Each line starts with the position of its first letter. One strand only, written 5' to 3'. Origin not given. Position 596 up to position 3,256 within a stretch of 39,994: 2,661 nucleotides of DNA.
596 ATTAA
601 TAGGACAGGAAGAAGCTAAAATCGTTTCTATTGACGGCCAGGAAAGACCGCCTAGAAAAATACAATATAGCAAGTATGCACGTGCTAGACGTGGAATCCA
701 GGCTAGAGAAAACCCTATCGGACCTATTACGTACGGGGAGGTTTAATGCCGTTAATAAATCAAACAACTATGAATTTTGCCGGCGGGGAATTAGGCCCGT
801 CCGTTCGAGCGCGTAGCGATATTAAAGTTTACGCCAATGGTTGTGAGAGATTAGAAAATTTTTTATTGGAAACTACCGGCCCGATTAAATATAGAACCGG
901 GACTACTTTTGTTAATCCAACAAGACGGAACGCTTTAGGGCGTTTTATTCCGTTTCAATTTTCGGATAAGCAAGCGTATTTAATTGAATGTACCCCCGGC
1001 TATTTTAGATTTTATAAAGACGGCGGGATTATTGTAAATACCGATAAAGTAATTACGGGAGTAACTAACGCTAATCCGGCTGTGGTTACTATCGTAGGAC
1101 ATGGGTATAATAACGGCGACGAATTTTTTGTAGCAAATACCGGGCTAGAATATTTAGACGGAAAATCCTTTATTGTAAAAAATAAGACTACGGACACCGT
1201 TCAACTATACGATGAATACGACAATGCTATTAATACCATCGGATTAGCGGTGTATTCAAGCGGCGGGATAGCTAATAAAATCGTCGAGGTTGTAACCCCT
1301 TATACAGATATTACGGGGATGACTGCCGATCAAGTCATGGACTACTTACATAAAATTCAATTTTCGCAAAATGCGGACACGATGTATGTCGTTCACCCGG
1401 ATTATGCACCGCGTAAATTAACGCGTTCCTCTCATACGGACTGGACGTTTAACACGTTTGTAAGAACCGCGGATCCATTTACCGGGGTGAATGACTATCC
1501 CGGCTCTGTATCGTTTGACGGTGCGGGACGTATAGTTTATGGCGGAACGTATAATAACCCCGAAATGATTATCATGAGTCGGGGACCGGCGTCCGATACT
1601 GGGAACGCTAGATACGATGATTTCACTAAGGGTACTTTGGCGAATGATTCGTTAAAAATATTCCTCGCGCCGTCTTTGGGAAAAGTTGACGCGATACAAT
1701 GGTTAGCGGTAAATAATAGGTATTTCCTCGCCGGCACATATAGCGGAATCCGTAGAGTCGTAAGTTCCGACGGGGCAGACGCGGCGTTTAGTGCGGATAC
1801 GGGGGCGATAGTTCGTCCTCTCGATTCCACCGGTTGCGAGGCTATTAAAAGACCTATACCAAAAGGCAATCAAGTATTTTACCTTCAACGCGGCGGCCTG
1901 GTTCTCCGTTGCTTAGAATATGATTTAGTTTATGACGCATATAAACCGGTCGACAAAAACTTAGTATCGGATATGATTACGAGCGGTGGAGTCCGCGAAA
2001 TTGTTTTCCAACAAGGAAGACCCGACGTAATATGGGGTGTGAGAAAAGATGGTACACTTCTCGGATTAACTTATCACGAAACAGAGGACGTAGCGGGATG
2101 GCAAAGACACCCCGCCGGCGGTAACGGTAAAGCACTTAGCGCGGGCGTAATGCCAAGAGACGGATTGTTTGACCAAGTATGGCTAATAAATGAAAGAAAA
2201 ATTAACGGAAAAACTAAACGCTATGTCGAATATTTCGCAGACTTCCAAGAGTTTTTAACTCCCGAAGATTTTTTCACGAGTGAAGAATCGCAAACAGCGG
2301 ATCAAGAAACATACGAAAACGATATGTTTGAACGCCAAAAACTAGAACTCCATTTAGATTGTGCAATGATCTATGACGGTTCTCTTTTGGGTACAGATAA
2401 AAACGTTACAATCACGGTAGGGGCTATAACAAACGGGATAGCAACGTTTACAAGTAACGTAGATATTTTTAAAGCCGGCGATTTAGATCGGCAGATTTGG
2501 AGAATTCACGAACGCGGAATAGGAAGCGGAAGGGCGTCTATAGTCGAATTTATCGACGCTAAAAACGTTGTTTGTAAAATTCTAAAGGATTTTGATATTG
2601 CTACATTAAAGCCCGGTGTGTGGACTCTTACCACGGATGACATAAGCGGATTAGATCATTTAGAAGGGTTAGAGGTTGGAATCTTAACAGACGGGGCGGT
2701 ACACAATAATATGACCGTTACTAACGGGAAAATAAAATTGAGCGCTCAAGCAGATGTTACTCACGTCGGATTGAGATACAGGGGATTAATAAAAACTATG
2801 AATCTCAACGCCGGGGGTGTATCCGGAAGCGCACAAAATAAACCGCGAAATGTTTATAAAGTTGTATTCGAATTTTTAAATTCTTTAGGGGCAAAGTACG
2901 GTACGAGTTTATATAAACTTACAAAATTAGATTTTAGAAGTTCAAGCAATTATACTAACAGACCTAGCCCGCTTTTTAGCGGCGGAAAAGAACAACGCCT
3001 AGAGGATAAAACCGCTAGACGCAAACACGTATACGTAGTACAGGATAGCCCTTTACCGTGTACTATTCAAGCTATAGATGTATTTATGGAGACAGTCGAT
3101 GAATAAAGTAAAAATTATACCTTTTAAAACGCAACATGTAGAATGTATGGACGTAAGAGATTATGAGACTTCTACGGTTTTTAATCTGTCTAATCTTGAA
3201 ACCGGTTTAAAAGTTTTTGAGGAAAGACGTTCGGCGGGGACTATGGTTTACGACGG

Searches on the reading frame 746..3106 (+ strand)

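Call 8: search_protein_families(library=phrogs, proteins=[window:746-3106:+], max_evalue=0.001)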
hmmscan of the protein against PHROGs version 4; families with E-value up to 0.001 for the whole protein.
window:746-3106:+ (786 aa): 5 families
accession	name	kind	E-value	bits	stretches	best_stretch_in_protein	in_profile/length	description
phrog_376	-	tail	5.2e-126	422.8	2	245-783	290-709/712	tail protein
phrog_15566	-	tail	4.2e-47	161.9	1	217-777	13-543/552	tail protein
phrog_20269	-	unknown function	5.1e-35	122.2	1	10-249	9-164/374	-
phrog_30010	-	unknown function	1.5e-18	67.9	1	388-677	192-465/517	-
phrog_584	-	tail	5.9e-09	37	1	98-159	18-78/218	major tail protein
